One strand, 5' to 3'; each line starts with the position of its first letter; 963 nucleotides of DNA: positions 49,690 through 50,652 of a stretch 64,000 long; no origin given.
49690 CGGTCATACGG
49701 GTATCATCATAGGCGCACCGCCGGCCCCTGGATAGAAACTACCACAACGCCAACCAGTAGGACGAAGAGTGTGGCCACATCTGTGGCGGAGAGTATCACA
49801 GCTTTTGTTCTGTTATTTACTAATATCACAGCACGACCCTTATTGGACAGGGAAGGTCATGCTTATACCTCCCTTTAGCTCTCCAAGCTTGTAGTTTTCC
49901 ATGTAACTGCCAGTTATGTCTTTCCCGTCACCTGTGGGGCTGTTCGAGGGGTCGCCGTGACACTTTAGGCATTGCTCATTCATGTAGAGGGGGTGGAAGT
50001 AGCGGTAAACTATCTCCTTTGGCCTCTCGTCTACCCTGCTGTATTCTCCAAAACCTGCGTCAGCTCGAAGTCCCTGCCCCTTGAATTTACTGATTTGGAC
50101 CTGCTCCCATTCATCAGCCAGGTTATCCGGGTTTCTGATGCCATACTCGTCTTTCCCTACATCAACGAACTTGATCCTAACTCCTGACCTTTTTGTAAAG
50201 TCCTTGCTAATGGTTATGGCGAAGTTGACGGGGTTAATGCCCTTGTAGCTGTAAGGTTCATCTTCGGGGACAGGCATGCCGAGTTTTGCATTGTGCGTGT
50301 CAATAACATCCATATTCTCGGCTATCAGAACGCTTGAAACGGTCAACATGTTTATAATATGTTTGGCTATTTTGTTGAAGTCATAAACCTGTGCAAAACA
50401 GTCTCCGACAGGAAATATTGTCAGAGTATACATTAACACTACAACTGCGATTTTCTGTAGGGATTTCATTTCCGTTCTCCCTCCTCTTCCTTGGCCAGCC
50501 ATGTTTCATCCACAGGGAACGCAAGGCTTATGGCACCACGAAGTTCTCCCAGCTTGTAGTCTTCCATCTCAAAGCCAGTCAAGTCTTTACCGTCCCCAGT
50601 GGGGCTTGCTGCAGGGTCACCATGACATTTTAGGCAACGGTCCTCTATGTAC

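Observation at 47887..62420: A 14.3-kb respiratory segment is bracketed by 214-bp near-identical direct repeats (gene-3'-end duplication)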

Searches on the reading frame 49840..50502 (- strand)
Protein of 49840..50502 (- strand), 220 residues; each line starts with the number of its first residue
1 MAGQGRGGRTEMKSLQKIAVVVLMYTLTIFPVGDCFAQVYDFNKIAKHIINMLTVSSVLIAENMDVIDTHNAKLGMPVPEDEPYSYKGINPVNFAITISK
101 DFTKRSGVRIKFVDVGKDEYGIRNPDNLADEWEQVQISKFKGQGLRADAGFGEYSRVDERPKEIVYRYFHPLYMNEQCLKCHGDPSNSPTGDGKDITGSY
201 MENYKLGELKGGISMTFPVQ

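Call 7: search_protein_families(library=pfam, proteins=[window:49840-50502:-], max_evalue=0.01)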
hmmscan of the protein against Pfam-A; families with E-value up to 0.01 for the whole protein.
window:49840-50502:- (220 aa): 1 family
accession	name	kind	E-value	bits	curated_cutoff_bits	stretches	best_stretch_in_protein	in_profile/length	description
PF11845.13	Tll0287-like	-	8.2e-20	72.1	24.1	1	59-218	14-144/144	Tll0287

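Call 37: find_homologous_proteins(query=window:49840-50502:-, max_evalue=1e-15)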
Query window:49840-50502:- (220 aa): 33 proteins with E <= 1e-15 among 95 candidates.
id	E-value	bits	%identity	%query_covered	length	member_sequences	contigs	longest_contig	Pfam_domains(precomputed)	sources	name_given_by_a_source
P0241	2.1e-138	477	100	95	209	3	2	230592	PF11845.14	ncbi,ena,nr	ncbi:MAG: DUF3365 domain-containing protein [Candidatus Brocadiales bacterium]|nr:DUF3365 domain-con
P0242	1.5e-108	380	76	95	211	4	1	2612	PF11845.14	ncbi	-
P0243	3.6e-107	375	76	95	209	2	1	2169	PF11845.14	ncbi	ncbi:MAG: DUF3365 domain-containing protein [Candidatus Brocadiales bacterium]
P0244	1.0e-91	325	66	95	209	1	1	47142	PF11845.14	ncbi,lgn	ncbi:MAG: DUF3365 domain-containing protein [Candidatus Brocadiales bacterium]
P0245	3.2e-87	310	62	95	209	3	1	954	PF11845.14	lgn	-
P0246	3.5e-87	310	61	95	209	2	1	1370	PF11845.14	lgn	-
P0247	7.1e-87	309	63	95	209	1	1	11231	PF11845.14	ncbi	ncbi:MAG: DUF3365 domain-containing protein [Candidatus Brocadiales bacterium]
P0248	5.8e-81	290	57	95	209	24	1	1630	PF11845.14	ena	-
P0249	1.1e-78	282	59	95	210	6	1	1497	PF11845.14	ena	-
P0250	1.8e-75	272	58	95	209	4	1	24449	PF11845.14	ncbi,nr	ncbi:MAG: DUF3365 domain-containing protein [Candidatus Brocadiales bacterium]|nr:DUF3365 domain-con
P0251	4.8e-72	261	54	95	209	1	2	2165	PF11845.14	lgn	-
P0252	2.1e-67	245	52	94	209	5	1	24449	PF11845.14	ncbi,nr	ncbi:MAG: DUF3365 domain-containing protein [Candidatus Brocadiales bacterium]|nr:DUF3365 domain-con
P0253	3.7e-67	245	52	95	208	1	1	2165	PF11845.14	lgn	-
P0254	9.5e-62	227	47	94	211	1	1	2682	PF11845.14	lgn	-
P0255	3.0e-61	225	49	94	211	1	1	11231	PF11845.14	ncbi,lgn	ncbi:MAG: DUF3365 domain-containing protein [Candidatus Brocadiales bacterium]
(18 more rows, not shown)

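Call 38: find_encoding_contigs(protein=P0244, flank=10000, max_places=3)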
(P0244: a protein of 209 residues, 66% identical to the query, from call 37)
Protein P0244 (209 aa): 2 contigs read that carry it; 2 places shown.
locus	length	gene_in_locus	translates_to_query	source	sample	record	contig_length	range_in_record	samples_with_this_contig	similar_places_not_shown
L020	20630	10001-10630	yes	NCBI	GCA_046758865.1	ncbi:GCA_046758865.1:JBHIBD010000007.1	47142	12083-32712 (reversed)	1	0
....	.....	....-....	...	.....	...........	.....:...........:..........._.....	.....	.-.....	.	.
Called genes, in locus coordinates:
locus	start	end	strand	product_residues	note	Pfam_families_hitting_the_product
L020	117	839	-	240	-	PF00977:His_biosynth, PF02581:TMP-TENI (faint), PF01207:Dus (faint), PF05690:ThiG (faint), PF03060:NMO (weak)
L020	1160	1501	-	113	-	-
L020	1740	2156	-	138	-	-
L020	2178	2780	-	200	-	PF00117:GATase, PF07685:GATase_3 (weak), PF01174:SNO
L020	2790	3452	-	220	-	PF04977:DivIC (weak), PF00691:OmpA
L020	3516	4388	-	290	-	PF06750:A24_N_bact, PF01478:Peptidase_A24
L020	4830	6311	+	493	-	PF02254:TrkA_N, PF01368:DHH (weak), PF02272:DHHA1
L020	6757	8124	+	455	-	PF00682:HMGL-like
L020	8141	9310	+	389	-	PF08442:ATP-grasp_2, PF13549:ATP-grasp_5 (weak), PF24948:Citrate_synth_N, PF00549:Ligase_CoA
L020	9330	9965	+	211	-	PF11845:Tll0287-like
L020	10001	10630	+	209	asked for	PF11845:Tll0287-like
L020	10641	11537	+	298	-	PF02629:CoA_binding, PF13607:Succ_CoA_lig, PF00549:Ligase_CoA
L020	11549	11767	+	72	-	PF12838:Fer4_7 (faint), PF14697:Fer4_21 (faint), PF12837:Fer4_6 (faint), PF13237:Fer4_10 (weak), PF00037:Fer4 (faint), PF13484:Fer4_16 (faint)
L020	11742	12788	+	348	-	PF01855:POR_N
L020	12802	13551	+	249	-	PF02775:TPP_enzyme_C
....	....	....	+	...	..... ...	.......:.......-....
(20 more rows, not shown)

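Call 39: find_encoding_contigs(protein=P0242, flank=5000, max_places=4)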
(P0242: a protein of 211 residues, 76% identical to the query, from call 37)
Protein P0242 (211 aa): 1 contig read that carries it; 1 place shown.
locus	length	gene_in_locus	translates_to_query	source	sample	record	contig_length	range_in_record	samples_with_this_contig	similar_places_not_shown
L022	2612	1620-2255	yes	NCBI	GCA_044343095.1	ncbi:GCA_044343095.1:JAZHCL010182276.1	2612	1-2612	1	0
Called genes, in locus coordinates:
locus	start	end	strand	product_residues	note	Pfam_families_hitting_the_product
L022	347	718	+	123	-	-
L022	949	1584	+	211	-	PF11845:Tll0287-like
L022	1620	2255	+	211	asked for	PF11845:Tll0287-like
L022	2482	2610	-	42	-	?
